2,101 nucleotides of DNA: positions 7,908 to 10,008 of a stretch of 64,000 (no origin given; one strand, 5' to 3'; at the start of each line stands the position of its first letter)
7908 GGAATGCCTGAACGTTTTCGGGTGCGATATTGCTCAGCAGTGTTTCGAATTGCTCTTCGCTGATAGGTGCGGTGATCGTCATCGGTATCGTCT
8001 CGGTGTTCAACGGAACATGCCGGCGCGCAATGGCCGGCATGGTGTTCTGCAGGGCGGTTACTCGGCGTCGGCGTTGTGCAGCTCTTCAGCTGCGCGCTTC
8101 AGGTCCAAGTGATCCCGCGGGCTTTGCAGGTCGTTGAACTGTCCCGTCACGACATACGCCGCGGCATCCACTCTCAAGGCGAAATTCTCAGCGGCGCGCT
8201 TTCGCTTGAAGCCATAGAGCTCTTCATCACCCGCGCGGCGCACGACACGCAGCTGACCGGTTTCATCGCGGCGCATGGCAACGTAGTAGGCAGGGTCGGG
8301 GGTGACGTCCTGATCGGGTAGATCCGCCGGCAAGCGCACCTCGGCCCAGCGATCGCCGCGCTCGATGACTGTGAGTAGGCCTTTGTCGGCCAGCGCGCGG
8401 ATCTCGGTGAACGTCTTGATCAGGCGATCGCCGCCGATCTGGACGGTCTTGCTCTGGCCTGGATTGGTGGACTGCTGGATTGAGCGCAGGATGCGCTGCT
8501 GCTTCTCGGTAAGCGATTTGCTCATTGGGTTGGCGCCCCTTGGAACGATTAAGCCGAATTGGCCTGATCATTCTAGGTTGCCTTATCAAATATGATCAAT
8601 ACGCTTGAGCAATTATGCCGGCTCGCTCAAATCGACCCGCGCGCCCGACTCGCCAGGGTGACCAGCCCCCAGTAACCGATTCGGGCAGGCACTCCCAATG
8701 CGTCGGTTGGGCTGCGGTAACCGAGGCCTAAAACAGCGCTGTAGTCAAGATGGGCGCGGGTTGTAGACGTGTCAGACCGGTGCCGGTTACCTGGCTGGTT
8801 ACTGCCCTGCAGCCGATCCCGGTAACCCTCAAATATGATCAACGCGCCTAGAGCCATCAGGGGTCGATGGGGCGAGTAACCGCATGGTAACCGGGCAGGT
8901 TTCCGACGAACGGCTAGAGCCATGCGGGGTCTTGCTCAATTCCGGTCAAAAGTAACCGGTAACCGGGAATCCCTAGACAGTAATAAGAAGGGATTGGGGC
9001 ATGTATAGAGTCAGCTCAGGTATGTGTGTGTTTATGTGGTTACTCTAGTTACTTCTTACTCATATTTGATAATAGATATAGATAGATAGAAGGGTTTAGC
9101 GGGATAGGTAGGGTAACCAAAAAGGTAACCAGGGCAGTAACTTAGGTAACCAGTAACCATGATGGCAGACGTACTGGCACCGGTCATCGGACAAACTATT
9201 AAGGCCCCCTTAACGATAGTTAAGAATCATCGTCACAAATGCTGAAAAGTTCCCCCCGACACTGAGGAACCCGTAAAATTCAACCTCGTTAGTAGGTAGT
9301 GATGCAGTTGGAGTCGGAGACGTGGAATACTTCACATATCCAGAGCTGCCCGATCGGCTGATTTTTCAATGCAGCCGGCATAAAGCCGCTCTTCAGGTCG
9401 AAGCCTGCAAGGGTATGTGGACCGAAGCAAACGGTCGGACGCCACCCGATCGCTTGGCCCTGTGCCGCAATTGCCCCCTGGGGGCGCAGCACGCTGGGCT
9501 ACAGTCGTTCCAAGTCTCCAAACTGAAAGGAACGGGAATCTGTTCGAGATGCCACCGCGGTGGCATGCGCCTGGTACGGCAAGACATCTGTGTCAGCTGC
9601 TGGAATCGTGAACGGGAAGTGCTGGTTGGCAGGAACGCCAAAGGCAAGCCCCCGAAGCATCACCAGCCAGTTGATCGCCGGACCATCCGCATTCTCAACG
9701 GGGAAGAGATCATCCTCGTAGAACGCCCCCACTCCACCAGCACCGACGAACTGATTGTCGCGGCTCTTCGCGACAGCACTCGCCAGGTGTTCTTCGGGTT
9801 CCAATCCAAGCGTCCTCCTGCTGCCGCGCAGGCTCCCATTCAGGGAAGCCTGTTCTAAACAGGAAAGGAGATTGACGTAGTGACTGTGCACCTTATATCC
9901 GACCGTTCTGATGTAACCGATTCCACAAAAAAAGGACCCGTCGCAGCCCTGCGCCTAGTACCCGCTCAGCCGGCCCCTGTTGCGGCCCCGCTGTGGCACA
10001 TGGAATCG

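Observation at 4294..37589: Conserved operator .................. at distant loci, including both methyltransferase operons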

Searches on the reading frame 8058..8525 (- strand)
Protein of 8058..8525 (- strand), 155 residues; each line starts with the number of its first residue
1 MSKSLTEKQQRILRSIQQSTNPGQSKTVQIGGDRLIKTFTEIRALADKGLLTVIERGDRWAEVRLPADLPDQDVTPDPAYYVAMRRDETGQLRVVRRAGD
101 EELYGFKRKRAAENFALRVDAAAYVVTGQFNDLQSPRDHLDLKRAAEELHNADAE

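Call 12: search_protein_families(library=pfam, proteins=[window:8058-8525:-], max_evalue=0.01)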
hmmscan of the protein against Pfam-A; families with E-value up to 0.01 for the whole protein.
window:8058-8525:- (155 aa): 0 families

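Call 19: find_related_loci(query=window:8058-8525:-, collection=viral_contigs, flank=6000)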
Query window:8058-8525:- (155 aa) in viral_contigs; peptide patterns used: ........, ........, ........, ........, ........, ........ (x = any residue, [..] = any of these).
33 stretches matched a pattern, but none encodes a relative of the query by tblastn (E <= 1e-3).

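Call 56: find_homologous_proteins(query=window:8058-8525:-)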
Query window:8058-8525:- (155 aa): 4 proteins with E <= 0.001 among 70 candidates.
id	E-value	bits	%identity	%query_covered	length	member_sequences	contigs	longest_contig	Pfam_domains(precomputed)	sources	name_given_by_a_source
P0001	8.7e-95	332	100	100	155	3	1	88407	-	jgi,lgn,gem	-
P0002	2.6e-90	318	95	100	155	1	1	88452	-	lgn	-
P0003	9.4e-86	303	93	100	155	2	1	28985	-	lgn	-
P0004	7.2e-81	287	85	100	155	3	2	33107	-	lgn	-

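Call 59: find_encoding_contigs(protein=P0004, flank=10000, max_places=4)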
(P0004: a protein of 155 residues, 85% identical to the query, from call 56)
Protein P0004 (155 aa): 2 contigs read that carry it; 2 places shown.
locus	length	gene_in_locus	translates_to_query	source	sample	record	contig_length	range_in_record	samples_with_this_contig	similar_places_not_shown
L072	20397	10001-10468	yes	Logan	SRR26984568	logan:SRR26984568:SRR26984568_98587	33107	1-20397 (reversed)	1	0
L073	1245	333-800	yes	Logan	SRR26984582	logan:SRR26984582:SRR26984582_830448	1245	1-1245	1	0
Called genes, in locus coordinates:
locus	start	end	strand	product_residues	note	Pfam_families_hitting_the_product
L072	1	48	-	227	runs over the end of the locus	-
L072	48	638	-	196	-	-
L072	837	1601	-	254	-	-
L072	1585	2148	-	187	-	-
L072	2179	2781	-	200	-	-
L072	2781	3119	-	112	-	-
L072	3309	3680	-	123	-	PF10686:YAcAr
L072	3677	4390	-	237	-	PF00149:Metallophos, PF12850:Metallophos_2 (weak)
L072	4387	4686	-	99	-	-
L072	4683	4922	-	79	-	-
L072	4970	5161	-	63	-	-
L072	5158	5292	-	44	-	-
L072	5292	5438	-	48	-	-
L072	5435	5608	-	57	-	-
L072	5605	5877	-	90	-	-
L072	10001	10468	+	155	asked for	-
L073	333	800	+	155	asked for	-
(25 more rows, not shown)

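Call 62: search_protein_families(library=phrogs, proteins=[window:8058-8525:-], max_evalue=0.01)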
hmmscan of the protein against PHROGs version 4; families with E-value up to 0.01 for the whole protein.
window:8058-8525:- (155 aa): 0 families
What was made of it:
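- On LexA / S24 repressor (for the 8058-8525 product): No PHROG family (call 62).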

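Call 65: find_encoding_contigs(protein=P0002, flank=10000, max_places=2)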
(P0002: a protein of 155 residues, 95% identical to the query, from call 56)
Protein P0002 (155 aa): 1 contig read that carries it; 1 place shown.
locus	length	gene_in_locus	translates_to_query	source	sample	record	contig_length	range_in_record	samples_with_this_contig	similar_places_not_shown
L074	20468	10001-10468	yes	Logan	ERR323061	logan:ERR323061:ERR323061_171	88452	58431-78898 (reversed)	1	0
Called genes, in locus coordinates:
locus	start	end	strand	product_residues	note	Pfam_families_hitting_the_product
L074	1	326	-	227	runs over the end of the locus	-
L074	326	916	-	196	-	-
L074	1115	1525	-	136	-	-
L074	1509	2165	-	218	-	-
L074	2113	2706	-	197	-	-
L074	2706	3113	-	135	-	-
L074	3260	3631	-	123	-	PF10686:YAcAr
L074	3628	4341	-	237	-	PF12850:Metallophos_2 (faint), PF00149:Metallophos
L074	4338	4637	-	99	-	-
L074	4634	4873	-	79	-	-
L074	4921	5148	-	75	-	-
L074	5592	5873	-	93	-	-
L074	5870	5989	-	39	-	-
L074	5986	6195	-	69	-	-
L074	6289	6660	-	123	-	PF24751:DUF7696 (faint)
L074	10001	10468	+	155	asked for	-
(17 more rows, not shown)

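Call 66: find_encoding_contigs(protein=P0003, flank=10000, max_places=2)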
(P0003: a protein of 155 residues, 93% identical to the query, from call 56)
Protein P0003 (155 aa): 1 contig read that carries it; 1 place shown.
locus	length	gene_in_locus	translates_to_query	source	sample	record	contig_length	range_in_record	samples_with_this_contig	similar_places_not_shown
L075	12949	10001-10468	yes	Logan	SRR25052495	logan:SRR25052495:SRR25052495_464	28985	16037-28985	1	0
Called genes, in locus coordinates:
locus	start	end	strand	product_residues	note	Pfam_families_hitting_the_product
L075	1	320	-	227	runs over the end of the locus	-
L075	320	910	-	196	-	-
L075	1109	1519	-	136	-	-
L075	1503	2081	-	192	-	-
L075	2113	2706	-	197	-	-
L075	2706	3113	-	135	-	-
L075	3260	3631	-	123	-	PF10686:YAcAr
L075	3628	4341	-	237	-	PF12850:Metallophos_2 (faint), PF00149:Metallophos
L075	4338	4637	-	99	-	-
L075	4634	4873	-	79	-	-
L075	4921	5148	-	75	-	-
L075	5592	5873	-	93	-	-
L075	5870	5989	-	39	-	-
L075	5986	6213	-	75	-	-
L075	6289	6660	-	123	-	PF24751:DUF7696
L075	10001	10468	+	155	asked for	-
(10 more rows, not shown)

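Call 71: predict_structure(alignment_id=A2)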
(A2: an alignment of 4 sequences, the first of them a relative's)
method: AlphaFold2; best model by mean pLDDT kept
length: 155 residues; sequences in the alignment: 4
mean_pLDDT: 61.4   pTM: 0.43
mean pLDDT of the five models: 61.4, 59.9, 59.9, 56.7, 56.5
residues with pLDDT >= 90: 0; 70-90: 60; 50-70: 50; < 50: 45
segments of 3 or more residues with pLDDT < 50: 72-80, 97-108, 127-143, 153-155
pLDDT, mean of each block of 10 residues (from residue 1): 67 74 77 72 85 82 75 40 62 53 44 55 50 42 50 48
secondary structure, 60 per line:
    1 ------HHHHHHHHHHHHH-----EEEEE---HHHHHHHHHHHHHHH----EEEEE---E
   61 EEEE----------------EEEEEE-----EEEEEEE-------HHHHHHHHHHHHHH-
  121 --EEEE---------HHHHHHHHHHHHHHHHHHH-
elements in order: H7-19 E25-29 H33-47 E52-56 E60-64 E81-86 E92-98 H106-119 E123-126 H136-154
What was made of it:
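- On LexA / S24 repressor (for the 8058-8525 product): The protein is 155 aa, and its C-terminal half is modelled at low confidence as strands plus helices (call 71).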

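Call 73: search_solved_structures(query=A1, max_evalue=10)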
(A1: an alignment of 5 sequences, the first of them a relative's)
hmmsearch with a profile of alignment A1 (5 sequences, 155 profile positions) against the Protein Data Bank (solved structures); distinct sequences matched with E-value up to 10: 0.
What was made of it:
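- On LexA / S24 repressor (for the 8058-8525 product): No PDB sequence hit at E <= 10 (call 73).
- No PDB sequence match (call 73).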

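Call 75: fold_search(model_id=the predicted structure, library=pdb)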
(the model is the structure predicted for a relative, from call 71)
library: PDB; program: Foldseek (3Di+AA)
matches with E <= 10: 819; with E <= 0.001: 0
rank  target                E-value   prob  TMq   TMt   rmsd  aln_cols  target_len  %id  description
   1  2fe3_A                2.6e-02  0.63  0.26  0.29  12.9       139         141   14  The crystal structure of bacillus subtilis PerR-Zn reveals a novel Zn(Cys)4 Structural redox switch (released 2006-12-19)
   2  2fe3_B                4.8e-02  0.51  0.26  0.28  13.0       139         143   14  The crystal structure of bacillus subtilis PerR-Zn reveals a novel Zn(Cys)4 Structural redox switch (released 2006-12-19)
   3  7vo0_G                5.4e-02  0.47  0.28  0.32  15.4       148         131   14  Streptomyces coelicolor zinc uptake regulator complexed with zinc and DNA (trimer of dimers) (released 2022-08-03)
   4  7fex                  6.2e-02  0.16  0.22  0.13  13.1       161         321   12  Crystal structure of Sus scrofa Schlafen11 N-terminal domain (2.69 A) (released 2023-06-07)
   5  6tmf_J                7.0e-02  0.33  0.23  0.26  15.3       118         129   10  Structure of an archaeal ABCE1-bound ribosomal post-splitting complex (released 2020-02-12)
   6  2w57_A                7.5e-02  0.63  0.31  0.36  14.3       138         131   10  Crystal structure of the Vibrio cholerae ferric uptake regulator (Fur) reveals structural rearrangement of the DNA-bin (released 2009-01-20)
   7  5fd5_B                7.5e-02  0.38  0.25  0.28  12.7       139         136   12  manganese uptake regulator (released 2016-12-28)
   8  9e71_BI               7.9e-02  0.47  0.26  0.29  14.6       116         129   12  Cryo-EM structure of the Pyrobaculum calidifontis 70S ribosome (released 2024-11-20)
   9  4v5o_A7               8.5e-02  0.93  0.28  0.39   4.2        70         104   17  CRYSTAL STRUCTURE OF THE EUKARYOTIC 40S RIBOSOMAL SUBUNIT IN COMPLEX WITH INITIATION FACTOR 1. (released 2014-07-09)
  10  2rgv_B                8.5e-02  0.41  0.26  0.28  13.0       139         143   14  The crystal structure of PerR-Ox highlights 2-oxo-Histidine formation (released 2008-10-14)
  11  8p5d_SK0              9.0e-02  0.95  0.29  0.46   4.5        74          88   14  Spraguea lophii ribosome in the closed conformation by cryo sub tomogram averaging (released 2023-06-21)
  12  7qca_SK0              9.0e-02  0.95  0.29  0.45   4.5        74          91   14  Spraguea lophii ribosome (released 2022-11-30)
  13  5nbc_A                9.0e-02  0.63  0.31  0.36  14.4       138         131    6  Structure of Prokaryotic Transcription Factors (released 2018-05-16)
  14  7ne9_CCC              9.6e-02  0.66  0.30  0.38  15.1       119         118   16  A single sensor controls large variations in zinc quotas in a marine cyanobacterium (released 2022-03-02)
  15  5fd5_D                9.6e-02  0.35  0.26  0.29  12.6       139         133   12  manganese uptake regulator (released 2016-12-28)
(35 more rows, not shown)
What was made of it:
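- The weak Foldseek hits are mostly winged-helix proteins, including Fur and PerR (E 0.03-0.2; calls 71, 75).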

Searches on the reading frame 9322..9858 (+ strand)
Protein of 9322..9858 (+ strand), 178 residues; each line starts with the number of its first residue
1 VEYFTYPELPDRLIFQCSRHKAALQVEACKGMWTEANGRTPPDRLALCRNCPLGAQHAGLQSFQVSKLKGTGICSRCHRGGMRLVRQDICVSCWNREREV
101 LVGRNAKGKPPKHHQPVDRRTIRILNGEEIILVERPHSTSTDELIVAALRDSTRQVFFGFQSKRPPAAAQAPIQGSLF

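Call 29: find_related_loci(query=window:9322-9858:+, collection=genome_contigs, flank=10000)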
Query window:9322-9858:+ (178 aa) in genome_contigs; peptide patterns used: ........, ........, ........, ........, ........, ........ (x = any residue, [..] = any of these).
164 stretches matched a pattern; 3 encode a relative of the query (tblastn E <= 1e-3); 3 distinct loci.
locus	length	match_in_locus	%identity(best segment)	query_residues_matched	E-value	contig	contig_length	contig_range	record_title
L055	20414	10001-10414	42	1-128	2e-24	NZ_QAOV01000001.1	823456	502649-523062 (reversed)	Pseudomonas sp. GV085 Ga0189755_101, whole genome shotgun sequence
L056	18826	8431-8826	40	9-128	1e-20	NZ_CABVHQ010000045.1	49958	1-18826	Pseudomonas fluorescens isolate PS691, whole genome shotgun sequence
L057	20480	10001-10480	34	1-151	1e-20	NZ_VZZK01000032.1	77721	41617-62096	Methylobacterium soli strain YIM 48816 Scaffold32, whole genome shotgun sequence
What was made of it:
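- Host genomes could not be scanned for the motif because the genome scan cap was used (call 29).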

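Call 30: find_related_loci(query=window:9322-9858:+, collection=viral_contigs, flank=10000)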
Query window:9322-9858:+ (178 aa) in viral_contigs; peptide patterns used: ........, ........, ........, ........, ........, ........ (x = any residue, [..] = any of these).
26 stretches matched a pattern; 11 encode a relative of the query (tblastn E <= 1e-3); 11 distinct loci.
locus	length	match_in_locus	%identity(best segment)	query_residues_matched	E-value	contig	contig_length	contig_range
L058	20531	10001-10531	81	3-178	3e-99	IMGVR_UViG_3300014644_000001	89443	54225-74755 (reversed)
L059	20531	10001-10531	69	1-178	5e-83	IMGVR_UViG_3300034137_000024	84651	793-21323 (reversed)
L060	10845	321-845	66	1-178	8e-79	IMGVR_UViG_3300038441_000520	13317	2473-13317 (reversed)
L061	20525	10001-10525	65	1-178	7e-77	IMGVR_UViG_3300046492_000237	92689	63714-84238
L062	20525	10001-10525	65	1-178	1e-76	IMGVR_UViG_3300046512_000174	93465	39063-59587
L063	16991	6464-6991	60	1-178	2e-70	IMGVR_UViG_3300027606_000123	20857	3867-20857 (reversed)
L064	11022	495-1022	57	1-178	6e-68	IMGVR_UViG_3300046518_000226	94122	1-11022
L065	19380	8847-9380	47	1-178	3e-59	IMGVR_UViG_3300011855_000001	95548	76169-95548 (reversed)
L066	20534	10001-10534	47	1-178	8e-59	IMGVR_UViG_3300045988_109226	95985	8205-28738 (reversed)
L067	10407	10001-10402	60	2-135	3e-54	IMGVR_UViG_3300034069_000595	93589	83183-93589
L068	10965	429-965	47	1-178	3e-54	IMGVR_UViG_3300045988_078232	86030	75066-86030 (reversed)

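Call 62: search_protein_families(library=phrogs, proteins=[window:9322-9858:+], max_evalue=0.01)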
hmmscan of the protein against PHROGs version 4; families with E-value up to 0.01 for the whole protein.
window:9322-9858:+ (178 aa): 0 families

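Call 85: find_homologous_proteins(query=window:9322-9858:+)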
Query window:9322-9858:+ (178 aa): 56 proteins with E <= 0.001 among 172 candidates.
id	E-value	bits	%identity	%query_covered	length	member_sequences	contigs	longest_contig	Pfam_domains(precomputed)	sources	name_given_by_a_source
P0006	1.2e-118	411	100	100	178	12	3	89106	-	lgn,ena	-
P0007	1.1e-95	336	81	99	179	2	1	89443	-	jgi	-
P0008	2.4e-79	283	69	100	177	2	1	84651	-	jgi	jgi:hypothetical protein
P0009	1.9e-77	277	65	100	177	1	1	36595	-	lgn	-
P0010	1.6e-73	264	63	100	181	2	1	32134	-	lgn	-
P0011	9.1e-73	262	65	100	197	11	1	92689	-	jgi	jgi:hypothetical protein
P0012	4.0e-67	243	59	100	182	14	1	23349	-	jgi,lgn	jgi:hypothetical protein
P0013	8.7e-66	239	61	99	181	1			-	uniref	uniref:Uncharacterized protein n=1 Tax=Pseudomonas phage Touem01 TaxID=3138548 RepID=A0AAU6W275_9VIR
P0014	5.1e-65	237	58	100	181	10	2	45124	-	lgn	-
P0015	1.0e-64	236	59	100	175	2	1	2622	-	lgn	-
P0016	2.1e-64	235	57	100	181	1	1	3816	-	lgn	-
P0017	9.5e-63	229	61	90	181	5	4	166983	-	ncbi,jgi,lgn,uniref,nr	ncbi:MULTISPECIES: hypothetical protein [Pseudomonas]|jgi:hypothetical protein|uniref:hypothetical p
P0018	1.5e-58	216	53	100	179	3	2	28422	-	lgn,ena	-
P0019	1.7e-57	212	52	100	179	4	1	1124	-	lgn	-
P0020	2.1e-57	212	51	99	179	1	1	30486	-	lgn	-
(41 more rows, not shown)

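Call 86: search_dna_similar(query=window:9322-9858:+, collection=phages, mode=protein, max_rows=40)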
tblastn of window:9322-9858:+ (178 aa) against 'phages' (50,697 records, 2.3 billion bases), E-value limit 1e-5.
Records with a match: 10; places in all: 10; records where one place covers at least 80% of the query: 10.
Best place of each record, by identity: 60-80% 1; <60% 9.
By first word of the organism name: Pseudomonas 3; Bordetella 2; Aeromonas 1; Yersinia 1; Escherichia 1; Enterobacter 1; Morganella 1.
By host as written in the record: Pseudomonas putida 2; Bordetella bronchiseptica 4715 2; Pseudomonas syringae 7C 1; Aeromonas hydrophila 1; Yersinia enterocolitica serotype O:8 1; Escherichia coli 1; Enterobacter sp. 1; Morganella sp. 1.
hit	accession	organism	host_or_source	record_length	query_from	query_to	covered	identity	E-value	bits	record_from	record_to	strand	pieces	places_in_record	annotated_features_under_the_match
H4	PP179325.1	Pseudomonas phage Touem01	Pseudomonas syringae 7C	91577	3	178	99%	61.4%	2e-66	224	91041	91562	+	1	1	hypothetical protein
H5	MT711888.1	Pseudomonas phage Dolphis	Pseudomonas putida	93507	2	178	99%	53.1%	8e-57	197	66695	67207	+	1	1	hypothetical protein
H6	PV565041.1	Pseudomonas phage Jeremy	Pseudomonas putida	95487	2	178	99%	53.1%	8e-57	197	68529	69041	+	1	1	hypothetical protein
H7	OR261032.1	Aeromonas phage ST4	Aeromonas hydrophila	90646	1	178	100%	50.0%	7e-58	200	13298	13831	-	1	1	hypothetical protein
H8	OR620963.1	Yersinia phage fHe-Yen8-01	Yersinia enterocolitica serotype O:8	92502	1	178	100%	47.2%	1e-52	185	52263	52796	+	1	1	hypothetical protein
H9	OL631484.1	Escherichia phage ECML-606-1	Escherichia coli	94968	1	178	100%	46.6%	8e-55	191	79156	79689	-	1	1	hypothetical protein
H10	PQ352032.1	Enterobacter phage phiT5282EW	Enterobacter sp.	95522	1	178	100%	46.6%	2e-54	190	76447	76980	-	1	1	hypothetical protein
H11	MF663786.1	Bordetella phage vB_BbrM_PHB04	Bordetella bronchiseptica 4715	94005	1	170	96%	47.1%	2e-39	147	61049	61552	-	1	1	hypothetical protein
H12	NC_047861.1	Bordetella phage vB_BbrM_PHB04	Bordetella bronchiseptica 4715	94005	1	170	96%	47.1%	2e-39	147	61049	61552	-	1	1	hypothetical protein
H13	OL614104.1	Morganella phage Mecenats66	Morganella sp.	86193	1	161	90%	32.7%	2e-20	93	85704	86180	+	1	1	hypothetical protein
